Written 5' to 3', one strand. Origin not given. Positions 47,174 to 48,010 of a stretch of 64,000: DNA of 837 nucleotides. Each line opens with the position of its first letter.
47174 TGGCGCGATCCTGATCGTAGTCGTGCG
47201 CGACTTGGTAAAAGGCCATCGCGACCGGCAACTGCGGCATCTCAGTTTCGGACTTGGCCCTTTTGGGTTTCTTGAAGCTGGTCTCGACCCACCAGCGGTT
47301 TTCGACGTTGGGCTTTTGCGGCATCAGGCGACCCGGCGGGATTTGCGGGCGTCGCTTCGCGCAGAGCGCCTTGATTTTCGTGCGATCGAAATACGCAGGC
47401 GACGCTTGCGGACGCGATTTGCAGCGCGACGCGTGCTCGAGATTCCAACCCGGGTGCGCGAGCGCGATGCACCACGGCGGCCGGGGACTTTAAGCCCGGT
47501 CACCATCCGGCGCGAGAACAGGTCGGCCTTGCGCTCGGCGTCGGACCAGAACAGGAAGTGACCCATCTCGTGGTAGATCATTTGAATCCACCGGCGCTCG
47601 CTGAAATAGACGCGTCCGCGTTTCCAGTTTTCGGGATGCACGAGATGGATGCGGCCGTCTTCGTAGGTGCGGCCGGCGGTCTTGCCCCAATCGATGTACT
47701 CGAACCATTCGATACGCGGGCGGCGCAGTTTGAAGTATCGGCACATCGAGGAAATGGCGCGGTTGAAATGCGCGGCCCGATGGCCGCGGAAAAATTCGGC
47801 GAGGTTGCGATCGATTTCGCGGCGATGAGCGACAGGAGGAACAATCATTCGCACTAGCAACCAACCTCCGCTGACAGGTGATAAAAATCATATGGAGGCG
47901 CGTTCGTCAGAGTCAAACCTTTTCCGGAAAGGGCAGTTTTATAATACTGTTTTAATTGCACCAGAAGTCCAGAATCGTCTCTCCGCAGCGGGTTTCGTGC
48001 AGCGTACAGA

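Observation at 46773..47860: SprT-like HExxH metalloprotease with Arg/Lys-rich tail, coupled to an unknown 183-aa partner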

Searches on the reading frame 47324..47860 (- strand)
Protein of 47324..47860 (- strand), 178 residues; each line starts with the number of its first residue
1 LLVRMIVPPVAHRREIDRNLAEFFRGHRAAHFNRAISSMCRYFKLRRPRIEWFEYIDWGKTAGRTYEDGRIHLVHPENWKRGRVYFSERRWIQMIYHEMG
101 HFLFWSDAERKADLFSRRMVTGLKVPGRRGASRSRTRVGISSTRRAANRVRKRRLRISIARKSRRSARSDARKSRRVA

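Call 3: search_protein_families(library=pfam, proteins=[window:47324-47860:-], max_evalue=1)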
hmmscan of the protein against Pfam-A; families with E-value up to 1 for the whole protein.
window:47324-47860:- (178 aa): 0 families

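Call 4: search_protein_families(library=ncbifam, proteins=[window:47324-47860:-], max_evalue=1)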
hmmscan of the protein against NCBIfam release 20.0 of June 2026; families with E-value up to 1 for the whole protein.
window:47324-47860:- (178 aa): 0 families

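Call 5: search_protein_families(library=padloc, proteins=[window:47324-47860:-], max_evalue=1)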
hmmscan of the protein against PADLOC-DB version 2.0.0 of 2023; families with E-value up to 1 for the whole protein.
window:47324-47860:- (178 aa): 0 families

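Call 6: search_protein_families(library=phrogs, proteins=[window:47324-47860:-], max_evalue=1)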
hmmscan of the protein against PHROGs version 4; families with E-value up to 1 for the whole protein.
window:47324-47860:- (178 aa): 0 families

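Call 7: find_homologous_proteins(query=window:47324-47860:-, max_evalue=0.01)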
Query window:47324-47860:- (178 aa): 1287 proteins with E <= 0.01 among 1972 candidates; the best 120 are listed.
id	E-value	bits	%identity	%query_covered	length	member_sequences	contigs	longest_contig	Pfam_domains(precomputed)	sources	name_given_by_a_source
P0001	1.9e-106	371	95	100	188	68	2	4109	-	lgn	-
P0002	1.0e-97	343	88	90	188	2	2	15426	-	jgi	-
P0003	4.5e-96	338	89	88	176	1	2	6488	-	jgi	jgi:hypothetical protein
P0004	1.2e-95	336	86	99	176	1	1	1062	-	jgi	jgi:hypothetical protein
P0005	1.1e-94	333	85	99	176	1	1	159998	-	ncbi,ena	-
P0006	1.3e-94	333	89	90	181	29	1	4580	-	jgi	jgi:hypothetical protein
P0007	2.3e-94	332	86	96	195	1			-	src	-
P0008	4.3e-94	331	85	99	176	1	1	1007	-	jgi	-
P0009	5.3e-94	331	85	99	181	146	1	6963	-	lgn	-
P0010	6.6e-94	331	85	99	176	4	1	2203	-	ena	-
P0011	8.7e-94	330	85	99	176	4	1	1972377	-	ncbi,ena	-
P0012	1.4e-93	329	85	99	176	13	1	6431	-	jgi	jgi:hypothetical protein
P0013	1.5e-93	329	83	99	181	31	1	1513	-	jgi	jgi:hypothetical protein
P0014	3.1e-93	328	84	99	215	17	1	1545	-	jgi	jgi:hypothetical protein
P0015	3.2e-93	328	84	100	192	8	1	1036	-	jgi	jgi:hypothetical protein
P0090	6.1e-69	249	79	70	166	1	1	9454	-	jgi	jgi:predicted SprT family Zn-dependent metalloprotease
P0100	4.7e-67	243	70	82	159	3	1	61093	-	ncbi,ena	-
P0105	2.7e-65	237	63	98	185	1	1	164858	-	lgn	-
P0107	4.1e-65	237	73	72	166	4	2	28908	-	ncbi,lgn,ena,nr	ncbi:MAG TPA: hypothetical protein VEC38_01805 [Candidatus Binataceae bacterium]|nr:hypothetical pro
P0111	2.5e-64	234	68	83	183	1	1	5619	-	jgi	jgi:hypothetical protein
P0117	4.9e-64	233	67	80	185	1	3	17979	-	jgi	jgi:predicted SprT family Zn-dependent metalloprotease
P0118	5.0e-64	233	70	69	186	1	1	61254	-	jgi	jgi:predicted SprT family Zn-dependent metalloprotease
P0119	5.7e-64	233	67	79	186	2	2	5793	-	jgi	jgi:predicted SprT family Zn-dependent metalloprotease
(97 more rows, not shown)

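Call 15: search_solved_structures(query=A1, max_evalue=10, show_alignments=3)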
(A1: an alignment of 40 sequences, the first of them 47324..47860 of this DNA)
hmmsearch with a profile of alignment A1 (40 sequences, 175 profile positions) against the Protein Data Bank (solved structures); distinct sequences matched with E-value up to 10: 0.

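Call 18: search_protein_families(library=pfam, alignment_id=A1, max_evalue=1)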
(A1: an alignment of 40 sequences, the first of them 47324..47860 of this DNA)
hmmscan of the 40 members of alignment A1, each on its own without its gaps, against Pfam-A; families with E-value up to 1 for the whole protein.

A. member 1, window:47324-47860:- (178 aa): 0 families

B. families by the number of members that match (of 40 scanned): 5 families
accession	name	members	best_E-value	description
PF00413.30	Peptidase_M10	17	0.02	Matrixin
PF10263.15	SprT-like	14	0.02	SprT-like family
PF01303.22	Egg_lysin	9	0.01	Egg lysin (Sperm-lysin)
PF02485.27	Branch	2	0.015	Core-2/I-Branching enzyme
PF25430.1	DDX23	1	0.28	DDX23-like domain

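Call 23: predict_structure(alignment_id=A1)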
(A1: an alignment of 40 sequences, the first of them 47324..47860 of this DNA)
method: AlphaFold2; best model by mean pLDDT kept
length: 178 residues; sequences in the alignment: 40
mean_pLDDT: 67.0   pTM: 0.52
mean pLDDT of the five models: 67.0, 66.3, 66.2, 64.5, 62.6
residues with pLDDT >= 90: 17; 70-90: 60; 50-70: 74; < 50: 27
segments of 3 or more residues with pLDDT < 50: 1-3, 124-141, 143-145
pLDDT, mean of each block of 10 residues (from residue 1): 53 85 91 90 84 75 65 79 69 85 69 55 46 40 51 55 57 53
secondary structure, 60 per line:
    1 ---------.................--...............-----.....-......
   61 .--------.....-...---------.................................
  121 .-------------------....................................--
elements in order: H10-26 H29-43 E49-53 H55-61 E70-74 H88-121 H141-176

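Call 27: find_related_loci(query=A1, collection=genome_contigs, flank=4000)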
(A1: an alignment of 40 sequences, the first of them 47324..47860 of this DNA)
Query A1 (178 aa) in genome_contigs; peptide patterns used: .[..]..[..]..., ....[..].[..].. (x = any residue, [..] = any of these).
317 stretches matched a pattern; 310 encode a relative of the query (tblastn E <= 1e-3); the best 80 are kept; 80 distinct loci.
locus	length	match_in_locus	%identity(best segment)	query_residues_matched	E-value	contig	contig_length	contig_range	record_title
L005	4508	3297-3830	95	1-178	1e-110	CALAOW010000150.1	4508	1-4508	MAG TPA_asm: uncultured proteobacterium isolate ERR1035437_bin.86_CONCOCT_v1.1_MAG genome assembly, contig: ERZ1756482.3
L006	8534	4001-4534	95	1-178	7e-104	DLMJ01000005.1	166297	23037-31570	MAG TPA_asm: Candidatus Binatus soli isolate UBA7539 UBA7539_contig_1126, whole genome shotgun sequence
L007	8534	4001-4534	88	1-178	8e-104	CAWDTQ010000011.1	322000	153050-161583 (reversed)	MAG: uncultured delta proteobacterium isolate MFD05377.bin.2.158 genome assembly, contig: contig_40894, whole genome sho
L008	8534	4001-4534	94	1-178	4e-102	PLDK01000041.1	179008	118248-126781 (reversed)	MAG: Deltaproteobacteria bacterium isolate palsa_1114 73.20111000_P2D.7_contig_136, whole genome shotgun sequence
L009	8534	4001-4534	93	1-178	1e-101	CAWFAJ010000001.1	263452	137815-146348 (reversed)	MAG: uncultured delta proteobacterium isolate MFD00991.bin.1.136 genome assembly, contig: contig_13408, whole genome sho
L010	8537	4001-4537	94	1-178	4e-101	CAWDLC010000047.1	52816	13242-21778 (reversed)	MAG: Candidatus Binataceae bacterium isolate MFD04492.bin.2.156 genome assembly, contig: contig_94522, whole genome shot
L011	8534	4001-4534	92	1-178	1e-100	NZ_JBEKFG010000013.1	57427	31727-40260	MAG: Candidatus Binatus sp. isolate SPRUCE 224 SPRUCE_224_13, whole genome shotgun sequence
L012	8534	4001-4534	93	1-178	6e-100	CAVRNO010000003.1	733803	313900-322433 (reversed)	MAG: Candidatus Binataceae bacterium isolate MFD03726.bin.1.6 genome assembly, contig: contig_31047, whole genome shotgu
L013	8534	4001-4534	87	1-178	6e-99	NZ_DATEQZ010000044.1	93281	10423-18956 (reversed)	MAG: Candidatus Binatus sp. isolate SMAG_U9060 k141_480345, whole genome shotgun sequence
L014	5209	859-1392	89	1-178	7e-99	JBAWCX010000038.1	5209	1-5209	MAG: Candidatus Binatus sp. isolate MFD09556_ilm_asm_bin15 k127_132417, whole genome shotgun sequence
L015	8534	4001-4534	89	1-178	1e-98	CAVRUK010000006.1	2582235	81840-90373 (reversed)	MAG: uncultured delta proteobacterium isolate MFD02248.bin.1.51 genome assembly, contig: contig_9513, whole genome shotg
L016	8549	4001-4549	84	2-178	2e-98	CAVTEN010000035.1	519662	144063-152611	MAG: uncultured delta proteobacterium isolate MFD00964.bin.2.270 genome assembly, contig: contig_63057, whole genome sho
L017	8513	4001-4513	87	1-171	3e-98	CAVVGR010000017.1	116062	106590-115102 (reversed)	MAG: uncultured delta proteobacterium isolate MFD01716.bin.2.12 genome assembly, contig: contig_71900, whole genome shot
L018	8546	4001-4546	82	2-178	3e-97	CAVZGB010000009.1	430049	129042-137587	MAG: uncultured delta proteobacterium isolate MFD05521.bin.1.220 genome assembly, contig: contig_23809, whole genome sho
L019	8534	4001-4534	90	1-178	1e-96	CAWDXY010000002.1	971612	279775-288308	MAG: uncultured delta proteobacterium isolate MFD01248.bin.1.21 genome assembly, contig: contig_17444, whole genome shot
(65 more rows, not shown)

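Call 42: search_protein_families(library=pfam, proteins=[P0117, P0118, P0119, P0090, P0105, P0111, P0100, P0107], max_evalue=10)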
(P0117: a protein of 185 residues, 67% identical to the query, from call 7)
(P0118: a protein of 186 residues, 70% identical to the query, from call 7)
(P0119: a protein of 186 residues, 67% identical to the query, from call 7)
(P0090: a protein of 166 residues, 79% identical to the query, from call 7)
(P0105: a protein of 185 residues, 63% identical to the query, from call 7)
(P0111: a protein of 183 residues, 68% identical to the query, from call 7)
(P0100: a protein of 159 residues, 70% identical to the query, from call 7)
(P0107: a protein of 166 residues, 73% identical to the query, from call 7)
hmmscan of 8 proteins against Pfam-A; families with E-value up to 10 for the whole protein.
P0117 (185 aa): 2 families
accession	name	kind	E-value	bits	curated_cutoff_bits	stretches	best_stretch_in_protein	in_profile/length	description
PF01303.22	Egg_lysin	-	0.033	14.7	27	1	25-68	16-58/121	Egg lysin (Sperm-lysin)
PF10263.15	SprT-like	-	0.071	13.4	25.6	1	96-119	56-79/108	SprT-like family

P0118 (186 aa): 2 families
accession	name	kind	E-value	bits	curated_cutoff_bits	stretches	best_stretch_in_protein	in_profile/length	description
PF01303.22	Egg_lysin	-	0.036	14.6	27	1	9-69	7-59/121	Egg lysin (Sperm-lysin)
PF10263.15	SprT-like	-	0.046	14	25.6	1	95-119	55-79/108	SprT-like family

P0119 (186 aa): 2 families
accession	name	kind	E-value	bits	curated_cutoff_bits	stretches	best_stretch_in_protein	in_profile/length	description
PF00413.30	Peptidase_M10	-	0.062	13.6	24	1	76-116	83-123/159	Matrixin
PF01303.22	Egg_lysin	-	0.064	13.8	27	1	24-68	15-58/121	Egg lysin (Sperm-lysin)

P0090 (166 aa): 1 family
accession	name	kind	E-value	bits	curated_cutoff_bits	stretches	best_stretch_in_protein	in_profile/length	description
PF10263.15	SprT-like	-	0.036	14.4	25.6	1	81-105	55-79/108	SprT-like family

P0105 (185 aa): 2 families
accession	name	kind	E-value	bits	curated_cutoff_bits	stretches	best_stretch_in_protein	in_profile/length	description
PF10263.15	SprT-like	-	0.022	15.1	25.6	1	96-121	52-79/108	SprT-like family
PF00413.30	Peptidase_M10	-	0.16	12.2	24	1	79-115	84-120/159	Matrixin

P0111 (183 aa): 1 family
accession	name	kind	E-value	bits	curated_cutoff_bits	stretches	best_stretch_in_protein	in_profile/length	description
PF10263.15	SprT-like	-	0.11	12.8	25.6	1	40-107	12-79/108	SprT-like family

P0100 (159 aa): 1 family
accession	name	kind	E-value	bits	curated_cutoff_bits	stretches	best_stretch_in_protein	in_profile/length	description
PF00413.30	Peptidase_M10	-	0.037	14.3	24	1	64-101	83-120/159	Matrixin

P0107 (166 aa): 2 families
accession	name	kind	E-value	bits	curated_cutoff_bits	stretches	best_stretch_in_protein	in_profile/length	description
PF01303.22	Egg_lysin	-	0.18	12.3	27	1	13-56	16-58/121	Egg lysin (Sperm-lysin)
PF10263.15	SprT-like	-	0.24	11.7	25.6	1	45-107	18-79/108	SprT-like family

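Call 51: fold_search(model_id=the predicted structure, library=pdb)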
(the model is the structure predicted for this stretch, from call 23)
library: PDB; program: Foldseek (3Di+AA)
matches with E <= 10: 35; with E <= 0.001: 0
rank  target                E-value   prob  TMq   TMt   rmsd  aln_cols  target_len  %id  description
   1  8iuf_E3               4.7e-01  0.08  0.14  0.07  16.3       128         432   16  Cryo-EM structure of Euglena gracilis super-complex I+III2+IV, composite (released 2024-02-28)
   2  5y0v_A                3.1e+00  0.08  0.14  0.05   6.9        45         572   20  Crystal Structure of insect beta-N-acetyl-D-hexosaminidase OfHex1 complexed with berberine (released 2018-01-24)
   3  7lm7                  3.1e+00  0.04  0.20  0.15  11.0       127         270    9  Crystal structure of the Zn(II)-bound AdcAII E280Q mutant variant of Streptococcus pneumoniae (released 2021-09-29)
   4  7mqa_LQ               3.8e+00  0.05  0.19  0.06  15.3       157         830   13  Cryo-EM structure of the human SSU processome, state post-A1 (released 2021-09-22)
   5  6y01_AAA              4.0e+00  0.03  0.11  0.12   8.4        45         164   18  The structure of the molybdenum cofactor binding protein from the phototrophic bacterium Rippkaea orientalis (released 2020-09-16)
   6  6y01_DDD              4.0e+00  0.03  0.11  0.12   8.5        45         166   18  The structure of the molybdenum cofactor binding protein from the phototrophic bacterium Rippkaea orientalis (released 2020-09-16)
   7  3q4i_A                4.3e+00  0.06  0.15  0.13   8.3        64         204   12  Crystal structure of CDP-Chase in complex with Gd3+ (released 2011-07-13)
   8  3ab2_G                4.3e+00  0.04  0.16  0.09  10.6        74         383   27  Crystal structure of aspartate kinase from Corynebacterium glutamicum in complex with threonine (released 2010-06-23)
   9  3nsm                  4.6e+00  0.05  0.14  0.05   7.1        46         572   22  Crystal Structure of insect beta-N-acetyl-D-hexosaminidase OfHex1 from Ostrinia furnacalis (released 2010-11-24)
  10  5o22_D                4.9e+00  0.02  0.13  0.09  10.9        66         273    9  E. coli FolD in complex with carolacton (released 2018-02-28)
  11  3s6t                  5.2e+00  0.05  0.14  0.05   7.1        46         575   22  Crystal Structure of insect beta-N-acetyl-D-hexosaminidase OfHex1 V327G complexed with PUGNAc (released 2012-04-11)
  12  6qcx_A                5.2e+00  0.02  0.16  0.06  17.8       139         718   11  Crystal structure of influenza B polymerase initiation state with capped 15-mer RNA primer (released 2019-06-05)
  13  8gym_C                5.5e+00  0.03  0.19  0.17  17.3       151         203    8  Cryo-EM structure of Tetrahymena thermophila respiratory mega-complex MC IV2+(I+III2+II)2 (released 2023-06-14)
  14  3vtr_A                5.9e+00  0.06  0.14  0.05   6.9        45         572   20  Crystal Structure of insect beta-N-acetyl-D-hexosaminidase OfHex1 E328A complexed with TMG-chitotriomycin (released 2013-01-16)
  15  3wmb                  5.9e+00  0.04  0.13  0.05   7.1        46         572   22  Crystal structure of insect beta-N-acetyl-D-hexosaminidase OfHex1 complexed with naphthalimide derivative Q1 (released 2014-11-05)
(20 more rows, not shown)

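Call 53: search_protein_families(library=ncbifam, alignment_id=A4, max_evalue=1)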
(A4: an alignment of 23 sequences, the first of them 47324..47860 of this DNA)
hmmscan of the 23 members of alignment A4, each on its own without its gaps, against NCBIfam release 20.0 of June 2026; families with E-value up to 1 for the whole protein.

A. member 1, window:47324-47860:- (178 aa): 0 families

B. families by the number of members that match (of 23 scanned): 0 families

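Call 63: search_dna_similar(query=window:47324-47860:-, collection=plasmids, mode=protein, max_evalue=1, max_rows=10)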
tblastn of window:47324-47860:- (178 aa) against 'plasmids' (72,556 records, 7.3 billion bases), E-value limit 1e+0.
No match.

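Call 64: search_dna_similar(query=window:47324-47860:-, collection=phages, mode=protein, max_evalue=1, max_rows=10)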
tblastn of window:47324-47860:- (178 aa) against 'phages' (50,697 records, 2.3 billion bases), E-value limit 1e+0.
No match.

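Call 87: find_related_loci(query=A4, collection=viral_contigs, flank=3000)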
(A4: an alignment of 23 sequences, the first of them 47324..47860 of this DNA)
Query A4 (178 aa) in viral_contigs; peptide patterns used: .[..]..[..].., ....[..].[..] (x = any residue, [..] = any of these).
15 stretches matched a pattern, but none encodes a relative of the query by tblastn (E <= 1e-3).
